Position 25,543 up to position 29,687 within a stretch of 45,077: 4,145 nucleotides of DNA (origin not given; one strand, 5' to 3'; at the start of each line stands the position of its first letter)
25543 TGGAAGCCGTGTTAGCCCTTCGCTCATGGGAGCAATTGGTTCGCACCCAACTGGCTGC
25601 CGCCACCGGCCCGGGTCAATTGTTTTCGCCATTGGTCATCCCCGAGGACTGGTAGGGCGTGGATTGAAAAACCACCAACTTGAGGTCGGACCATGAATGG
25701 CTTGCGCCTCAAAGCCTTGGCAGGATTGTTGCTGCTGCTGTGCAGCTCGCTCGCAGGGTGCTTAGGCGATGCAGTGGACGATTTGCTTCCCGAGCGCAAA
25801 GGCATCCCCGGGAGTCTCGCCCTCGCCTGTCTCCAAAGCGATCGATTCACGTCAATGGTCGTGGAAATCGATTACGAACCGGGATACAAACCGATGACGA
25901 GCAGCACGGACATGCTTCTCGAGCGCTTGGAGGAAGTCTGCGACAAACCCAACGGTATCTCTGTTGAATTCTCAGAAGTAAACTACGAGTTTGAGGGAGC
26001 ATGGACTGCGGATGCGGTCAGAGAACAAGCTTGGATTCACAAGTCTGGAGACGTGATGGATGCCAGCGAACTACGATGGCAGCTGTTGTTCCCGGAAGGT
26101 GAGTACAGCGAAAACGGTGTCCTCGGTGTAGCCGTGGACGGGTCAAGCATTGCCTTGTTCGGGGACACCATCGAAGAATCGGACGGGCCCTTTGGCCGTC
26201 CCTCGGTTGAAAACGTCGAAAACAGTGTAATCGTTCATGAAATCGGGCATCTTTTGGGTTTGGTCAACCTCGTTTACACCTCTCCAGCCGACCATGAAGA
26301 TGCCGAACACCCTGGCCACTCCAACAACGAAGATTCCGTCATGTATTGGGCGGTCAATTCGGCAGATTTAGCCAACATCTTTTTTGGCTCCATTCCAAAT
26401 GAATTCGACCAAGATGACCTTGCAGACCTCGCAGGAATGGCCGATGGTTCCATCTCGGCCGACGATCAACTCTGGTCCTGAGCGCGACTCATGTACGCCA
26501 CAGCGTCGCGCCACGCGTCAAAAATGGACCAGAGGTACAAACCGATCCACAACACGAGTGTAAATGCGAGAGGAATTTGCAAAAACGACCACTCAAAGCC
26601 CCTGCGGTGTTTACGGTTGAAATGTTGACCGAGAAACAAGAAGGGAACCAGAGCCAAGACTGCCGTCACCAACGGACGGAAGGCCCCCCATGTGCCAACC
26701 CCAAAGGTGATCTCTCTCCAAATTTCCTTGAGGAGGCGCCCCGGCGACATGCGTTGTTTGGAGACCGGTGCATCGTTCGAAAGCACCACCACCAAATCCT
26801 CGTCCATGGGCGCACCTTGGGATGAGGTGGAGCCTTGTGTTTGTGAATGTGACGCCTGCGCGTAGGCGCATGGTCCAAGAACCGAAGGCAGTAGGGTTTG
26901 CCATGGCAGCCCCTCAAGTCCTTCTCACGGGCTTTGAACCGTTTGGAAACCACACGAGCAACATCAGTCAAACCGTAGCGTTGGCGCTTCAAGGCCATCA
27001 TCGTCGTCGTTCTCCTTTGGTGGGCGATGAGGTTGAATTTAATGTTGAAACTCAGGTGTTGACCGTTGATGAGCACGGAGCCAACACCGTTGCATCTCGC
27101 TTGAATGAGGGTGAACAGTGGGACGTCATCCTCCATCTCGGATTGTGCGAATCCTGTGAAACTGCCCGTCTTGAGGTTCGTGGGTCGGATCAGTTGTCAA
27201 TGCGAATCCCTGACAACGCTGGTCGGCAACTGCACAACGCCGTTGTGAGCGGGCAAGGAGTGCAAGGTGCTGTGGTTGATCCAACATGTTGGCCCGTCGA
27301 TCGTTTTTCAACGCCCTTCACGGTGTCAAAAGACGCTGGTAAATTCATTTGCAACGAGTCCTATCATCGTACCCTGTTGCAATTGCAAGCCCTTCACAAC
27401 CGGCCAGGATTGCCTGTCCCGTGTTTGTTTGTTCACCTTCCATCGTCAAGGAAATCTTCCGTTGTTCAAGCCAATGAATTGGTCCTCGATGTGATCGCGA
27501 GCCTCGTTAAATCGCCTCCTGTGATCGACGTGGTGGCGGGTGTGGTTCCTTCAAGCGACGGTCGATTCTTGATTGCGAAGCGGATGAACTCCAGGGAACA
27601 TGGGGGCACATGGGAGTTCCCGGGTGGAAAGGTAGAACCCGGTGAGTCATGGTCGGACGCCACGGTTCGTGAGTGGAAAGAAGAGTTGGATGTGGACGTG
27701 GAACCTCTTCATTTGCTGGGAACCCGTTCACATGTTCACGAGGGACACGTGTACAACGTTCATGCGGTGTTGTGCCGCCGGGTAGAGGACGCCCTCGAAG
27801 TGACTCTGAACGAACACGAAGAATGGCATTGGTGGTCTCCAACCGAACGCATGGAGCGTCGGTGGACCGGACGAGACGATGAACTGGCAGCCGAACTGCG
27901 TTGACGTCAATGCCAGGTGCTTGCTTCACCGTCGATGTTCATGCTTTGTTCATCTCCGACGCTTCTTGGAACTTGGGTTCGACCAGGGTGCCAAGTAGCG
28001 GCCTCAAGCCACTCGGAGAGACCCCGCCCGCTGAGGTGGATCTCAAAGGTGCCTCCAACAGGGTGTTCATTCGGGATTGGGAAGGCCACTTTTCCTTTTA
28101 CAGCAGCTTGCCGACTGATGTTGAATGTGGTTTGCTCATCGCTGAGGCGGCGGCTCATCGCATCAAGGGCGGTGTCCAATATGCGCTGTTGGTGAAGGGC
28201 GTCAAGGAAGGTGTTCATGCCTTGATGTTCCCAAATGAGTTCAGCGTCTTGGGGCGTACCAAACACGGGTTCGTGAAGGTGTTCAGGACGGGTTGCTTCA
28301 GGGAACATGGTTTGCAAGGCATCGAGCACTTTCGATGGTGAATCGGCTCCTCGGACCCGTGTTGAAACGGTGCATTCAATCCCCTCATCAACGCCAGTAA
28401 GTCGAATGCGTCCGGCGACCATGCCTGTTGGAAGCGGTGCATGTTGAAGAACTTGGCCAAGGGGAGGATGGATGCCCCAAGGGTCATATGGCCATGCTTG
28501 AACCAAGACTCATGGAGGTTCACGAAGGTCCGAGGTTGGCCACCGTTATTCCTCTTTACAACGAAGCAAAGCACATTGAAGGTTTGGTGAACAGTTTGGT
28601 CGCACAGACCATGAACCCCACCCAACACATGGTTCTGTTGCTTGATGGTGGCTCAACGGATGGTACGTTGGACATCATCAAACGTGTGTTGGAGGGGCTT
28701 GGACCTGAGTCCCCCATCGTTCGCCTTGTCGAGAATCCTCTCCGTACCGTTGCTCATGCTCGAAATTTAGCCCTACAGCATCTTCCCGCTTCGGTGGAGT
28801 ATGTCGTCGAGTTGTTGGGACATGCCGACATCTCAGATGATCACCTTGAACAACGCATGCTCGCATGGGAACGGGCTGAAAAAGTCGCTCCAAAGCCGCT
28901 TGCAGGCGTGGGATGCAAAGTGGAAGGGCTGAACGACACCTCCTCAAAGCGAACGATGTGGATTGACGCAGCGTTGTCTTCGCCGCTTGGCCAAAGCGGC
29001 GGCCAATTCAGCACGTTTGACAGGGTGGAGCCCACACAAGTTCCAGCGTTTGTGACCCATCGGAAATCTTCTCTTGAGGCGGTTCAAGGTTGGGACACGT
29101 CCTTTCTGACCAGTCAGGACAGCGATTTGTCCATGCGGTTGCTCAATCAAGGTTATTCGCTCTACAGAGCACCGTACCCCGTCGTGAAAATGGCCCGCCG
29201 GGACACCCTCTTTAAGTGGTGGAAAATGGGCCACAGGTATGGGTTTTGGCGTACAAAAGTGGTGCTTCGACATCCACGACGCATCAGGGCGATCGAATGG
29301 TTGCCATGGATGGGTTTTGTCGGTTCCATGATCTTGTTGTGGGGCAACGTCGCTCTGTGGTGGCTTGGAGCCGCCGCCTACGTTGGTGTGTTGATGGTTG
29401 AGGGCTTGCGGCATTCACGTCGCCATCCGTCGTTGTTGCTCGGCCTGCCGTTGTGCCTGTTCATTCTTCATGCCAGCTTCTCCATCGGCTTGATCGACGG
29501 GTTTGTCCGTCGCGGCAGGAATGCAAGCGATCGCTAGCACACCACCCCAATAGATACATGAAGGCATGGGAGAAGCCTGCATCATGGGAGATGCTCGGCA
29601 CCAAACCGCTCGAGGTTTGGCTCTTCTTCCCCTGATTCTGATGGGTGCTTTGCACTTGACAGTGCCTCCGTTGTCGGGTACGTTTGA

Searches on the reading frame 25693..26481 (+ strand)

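Call 10: search_protein_families(library=pfam, proteins=[window:25693-26481:+], max_evalue=0.01)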
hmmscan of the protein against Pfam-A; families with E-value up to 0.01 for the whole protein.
window:25693-26481:+ (262 aa): 1 family
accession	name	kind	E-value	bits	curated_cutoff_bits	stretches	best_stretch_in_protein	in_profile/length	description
PF00413.30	Peptidase_M10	-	0.0014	18.9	24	0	176-190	108-122/159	Matrixin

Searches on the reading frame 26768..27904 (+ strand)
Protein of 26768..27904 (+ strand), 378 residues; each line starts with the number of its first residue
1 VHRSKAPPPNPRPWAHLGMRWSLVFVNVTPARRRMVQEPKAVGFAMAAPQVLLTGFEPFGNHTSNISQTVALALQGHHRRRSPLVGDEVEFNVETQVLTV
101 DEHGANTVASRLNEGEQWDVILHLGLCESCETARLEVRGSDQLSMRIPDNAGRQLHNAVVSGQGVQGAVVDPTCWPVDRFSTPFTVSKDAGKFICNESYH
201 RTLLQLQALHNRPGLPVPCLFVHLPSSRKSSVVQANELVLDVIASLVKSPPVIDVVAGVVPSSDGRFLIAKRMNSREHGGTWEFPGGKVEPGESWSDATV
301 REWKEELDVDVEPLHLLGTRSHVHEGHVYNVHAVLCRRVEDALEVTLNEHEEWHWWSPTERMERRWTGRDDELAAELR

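Call 10: search_protein_families(library=pfam, proteins=[window:26768-27904:+], max_evalue=0.01)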
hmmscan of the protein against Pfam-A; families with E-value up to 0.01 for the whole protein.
window:26768-27904:+ (378 aa): 3 families
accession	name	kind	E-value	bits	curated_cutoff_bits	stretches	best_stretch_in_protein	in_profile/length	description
PF00293.34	NUDIX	-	3.1e-17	63.3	21.1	1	256-373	6-130/134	NUDIX domain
PF01470.22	Peptidase_C15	-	2.6e-11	44.4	22.7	1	50-231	2-174/204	Pyroglutamyl peptidase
PF14815.12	NUDIX_4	-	6.3e-11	42.5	35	1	257-360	2-97/113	NUDIX domain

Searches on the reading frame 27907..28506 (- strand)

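Call 11: search_protein_families(library=pfam, proteins=[window:27907-28506:-], max_evalue=0.01)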
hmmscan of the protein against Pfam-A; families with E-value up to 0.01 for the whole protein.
window:27907-28506:- (199 aa): 1 family
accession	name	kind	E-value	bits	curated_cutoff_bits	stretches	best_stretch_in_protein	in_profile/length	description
PF01877.22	RNA_binding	-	5.4e-05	23.9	26.9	1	46-143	3-108/120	RNA binding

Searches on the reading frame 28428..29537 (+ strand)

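Call 10: search_protein_families(library=pfam, proteins=[window:28428-29537:+], max_evalue=0.01)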
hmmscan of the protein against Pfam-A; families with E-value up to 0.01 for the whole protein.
window:28428-29537:+ (369 aa): 3 families
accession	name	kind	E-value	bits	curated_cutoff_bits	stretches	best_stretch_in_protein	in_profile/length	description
PF00535.33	Glycos_transf_2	-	2.7e-12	47.4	23.3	1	40-154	3-112/168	Glycosyl transferase family 2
PF13632.12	Glyco_trans_2_3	-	4e-08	33.8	27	1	211-323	79-190/198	Glycosyl transferase family group 2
PF13641.12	Glyco_tranf_2_3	-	2.3e-05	25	27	1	35-263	1-219/230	Glycosyltransferase like family 2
